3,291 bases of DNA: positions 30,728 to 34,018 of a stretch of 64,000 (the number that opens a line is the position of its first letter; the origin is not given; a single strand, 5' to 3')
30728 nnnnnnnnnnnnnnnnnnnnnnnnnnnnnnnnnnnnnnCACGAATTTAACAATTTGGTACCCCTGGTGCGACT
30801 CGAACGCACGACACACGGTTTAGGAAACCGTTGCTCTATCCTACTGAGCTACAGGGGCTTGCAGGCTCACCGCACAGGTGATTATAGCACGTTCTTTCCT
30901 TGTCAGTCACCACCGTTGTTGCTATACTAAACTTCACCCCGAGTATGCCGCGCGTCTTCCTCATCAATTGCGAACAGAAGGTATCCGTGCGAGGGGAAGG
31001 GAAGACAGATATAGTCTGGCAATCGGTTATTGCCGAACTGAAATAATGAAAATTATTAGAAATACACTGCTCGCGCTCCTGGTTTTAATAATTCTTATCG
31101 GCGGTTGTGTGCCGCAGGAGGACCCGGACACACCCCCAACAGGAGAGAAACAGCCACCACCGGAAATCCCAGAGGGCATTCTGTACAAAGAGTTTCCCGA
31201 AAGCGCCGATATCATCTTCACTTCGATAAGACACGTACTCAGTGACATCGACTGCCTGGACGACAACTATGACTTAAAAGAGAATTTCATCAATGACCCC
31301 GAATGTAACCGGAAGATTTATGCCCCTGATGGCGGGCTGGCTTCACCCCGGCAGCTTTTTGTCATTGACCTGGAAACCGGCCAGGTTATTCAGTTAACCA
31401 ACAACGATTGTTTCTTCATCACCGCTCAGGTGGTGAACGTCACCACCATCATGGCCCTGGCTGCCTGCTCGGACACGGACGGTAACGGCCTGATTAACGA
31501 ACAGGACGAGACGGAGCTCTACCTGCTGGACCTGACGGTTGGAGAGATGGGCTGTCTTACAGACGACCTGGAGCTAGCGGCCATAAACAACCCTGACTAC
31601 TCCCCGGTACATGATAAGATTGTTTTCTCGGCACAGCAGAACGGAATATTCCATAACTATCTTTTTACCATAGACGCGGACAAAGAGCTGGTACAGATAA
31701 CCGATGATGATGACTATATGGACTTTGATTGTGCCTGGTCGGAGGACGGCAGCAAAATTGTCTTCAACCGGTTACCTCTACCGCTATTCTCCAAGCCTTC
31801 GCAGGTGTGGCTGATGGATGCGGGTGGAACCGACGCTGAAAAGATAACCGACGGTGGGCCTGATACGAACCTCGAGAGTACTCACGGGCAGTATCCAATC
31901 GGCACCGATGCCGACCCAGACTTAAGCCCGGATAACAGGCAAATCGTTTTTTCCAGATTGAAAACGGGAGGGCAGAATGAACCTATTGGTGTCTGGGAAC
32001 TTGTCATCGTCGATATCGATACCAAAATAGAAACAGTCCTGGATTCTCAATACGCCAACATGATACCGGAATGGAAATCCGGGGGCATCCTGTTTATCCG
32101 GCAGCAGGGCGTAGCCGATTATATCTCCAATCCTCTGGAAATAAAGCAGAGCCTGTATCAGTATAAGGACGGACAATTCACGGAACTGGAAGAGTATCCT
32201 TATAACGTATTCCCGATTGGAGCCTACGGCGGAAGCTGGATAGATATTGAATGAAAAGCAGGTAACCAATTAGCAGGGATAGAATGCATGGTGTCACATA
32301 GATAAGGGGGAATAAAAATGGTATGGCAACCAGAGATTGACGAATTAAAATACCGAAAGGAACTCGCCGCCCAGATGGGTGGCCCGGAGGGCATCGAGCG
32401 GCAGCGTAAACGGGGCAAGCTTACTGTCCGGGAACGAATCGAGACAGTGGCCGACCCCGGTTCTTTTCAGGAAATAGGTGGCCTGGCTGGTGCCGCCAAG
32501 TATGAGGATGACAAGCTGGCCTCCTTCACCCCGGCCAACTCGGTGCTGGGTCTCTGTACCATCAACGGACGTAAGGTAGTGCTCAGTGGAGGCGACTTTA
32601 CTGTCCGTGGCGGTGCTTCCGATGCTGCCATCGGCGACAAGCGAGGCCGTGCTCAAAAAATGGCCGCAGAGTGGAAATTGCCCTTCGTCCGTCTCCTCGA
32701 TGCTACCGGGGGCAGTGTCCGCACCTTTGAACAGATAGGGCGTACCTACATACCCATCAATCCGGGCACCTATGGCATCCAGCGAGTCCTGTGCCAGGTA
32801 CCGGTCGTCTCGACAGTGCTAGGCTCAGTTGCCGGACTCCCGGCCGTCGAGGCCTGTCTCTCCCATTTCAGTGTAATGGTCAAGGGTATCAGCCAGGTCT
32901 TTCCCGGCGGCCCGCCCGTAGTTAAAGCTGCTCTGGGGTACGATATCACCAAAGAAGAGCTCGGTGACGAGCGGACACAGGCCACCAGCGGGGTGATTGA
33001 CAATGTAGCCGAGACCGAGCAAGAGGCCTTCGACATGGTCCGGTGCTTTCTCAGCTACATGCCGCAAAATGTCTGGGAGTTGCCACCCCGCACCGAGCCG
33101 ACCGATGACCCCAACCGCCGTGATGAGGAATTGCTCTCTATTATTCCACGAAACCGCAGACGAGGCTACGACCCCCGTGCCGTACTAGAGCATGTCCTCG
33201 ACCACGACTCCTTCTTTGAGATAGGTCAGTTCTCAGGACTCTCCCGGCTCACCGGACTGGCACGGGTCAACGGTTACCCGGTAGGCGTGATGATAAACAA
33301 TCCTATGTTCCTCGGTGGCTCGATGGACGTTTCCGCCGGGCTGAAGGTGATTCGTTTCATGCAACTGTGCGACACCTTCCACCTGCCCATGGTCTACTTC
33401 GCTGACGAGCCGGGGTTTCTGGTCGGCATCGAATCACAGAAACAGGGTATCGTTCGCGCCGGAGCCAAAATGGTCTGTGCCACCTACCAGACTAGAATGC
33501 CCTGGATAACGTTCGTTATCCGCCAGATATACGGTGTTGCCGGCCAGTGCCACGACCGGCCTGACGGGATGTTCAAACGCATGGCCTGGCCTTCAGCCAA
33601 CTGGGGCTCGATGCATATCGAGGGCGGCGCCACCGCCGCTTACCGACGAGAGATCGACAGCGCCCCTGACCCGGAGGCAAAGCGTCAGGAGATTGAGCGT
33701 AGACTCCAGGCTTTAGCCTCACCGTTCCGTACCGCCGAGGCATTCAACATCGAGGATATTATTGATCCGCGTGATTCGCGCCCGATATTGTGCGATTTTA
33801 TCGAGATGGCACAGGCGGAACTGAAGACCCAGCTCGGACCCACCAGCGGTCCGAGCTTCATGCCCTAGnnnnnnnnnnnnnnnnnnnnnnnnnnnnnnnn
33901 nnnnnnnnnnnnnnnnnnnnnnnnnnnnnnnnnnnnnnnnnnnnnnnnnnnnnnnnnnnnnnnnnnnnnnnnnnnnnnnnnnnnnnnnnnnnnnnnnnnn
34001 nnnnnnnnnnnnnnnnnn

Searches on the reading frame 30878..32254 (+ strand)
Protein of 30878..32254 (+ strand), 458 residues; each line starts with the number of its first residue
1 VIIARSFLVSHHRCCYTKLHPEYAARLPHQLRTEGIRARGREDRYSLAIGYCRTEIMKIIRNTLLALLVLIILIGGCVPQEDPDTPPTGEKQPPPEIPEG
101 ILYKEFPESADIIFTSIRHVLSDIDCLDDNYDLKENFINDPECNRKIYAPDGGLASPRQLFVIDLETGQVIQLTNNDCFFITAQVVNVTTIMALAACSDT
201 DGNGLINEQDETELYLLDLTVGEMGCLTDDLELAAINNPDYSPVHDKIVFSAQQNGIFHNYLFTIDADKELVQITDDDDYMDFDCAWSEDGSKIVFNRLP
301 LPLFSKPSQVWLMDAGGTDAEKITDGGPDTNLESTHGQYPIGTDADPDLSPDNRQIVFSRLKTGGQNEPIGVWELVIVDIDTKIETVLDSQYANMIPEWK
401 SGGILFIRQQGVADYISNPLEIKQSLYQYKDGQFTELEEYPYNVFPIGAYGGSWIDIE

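Call 74: search_protein_families(library=pfam, proteins=[window:30878-32254:+], max_evalue=0.001)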
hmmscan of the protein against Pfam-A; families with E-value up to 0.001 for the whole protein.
window:30878-32254:+ (458 aa): 1 family
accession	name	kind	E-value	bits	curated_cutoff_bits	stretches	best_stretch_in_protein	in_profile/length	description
PF07676.18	PD40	-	0.00024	21.4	20.9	0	342-360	9-27/38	WD40-like Beta Propeller Repeat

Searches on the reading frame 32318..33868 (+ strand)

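Call 74: search_protein_families(library=pfam, proteins=[window:32318-33868:+], max_evalue=0.001)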
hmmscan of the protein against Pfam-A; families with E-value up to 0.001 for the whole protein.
window:32318-33868:+ (516 aa): 2 families
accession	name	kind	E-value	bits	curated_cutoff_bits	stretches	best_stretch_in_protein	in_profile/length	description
PF01039.27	Carboxyl_trans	-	1.8e-89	301.1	22.3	1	29-501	2-481/493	Carboxyl transferase domain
PF03255.19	ACCA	-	3.5e-07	30.1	23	1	343-401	135-193/310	Acetyl co-enzyme A carboxylase carboxyltransferase-like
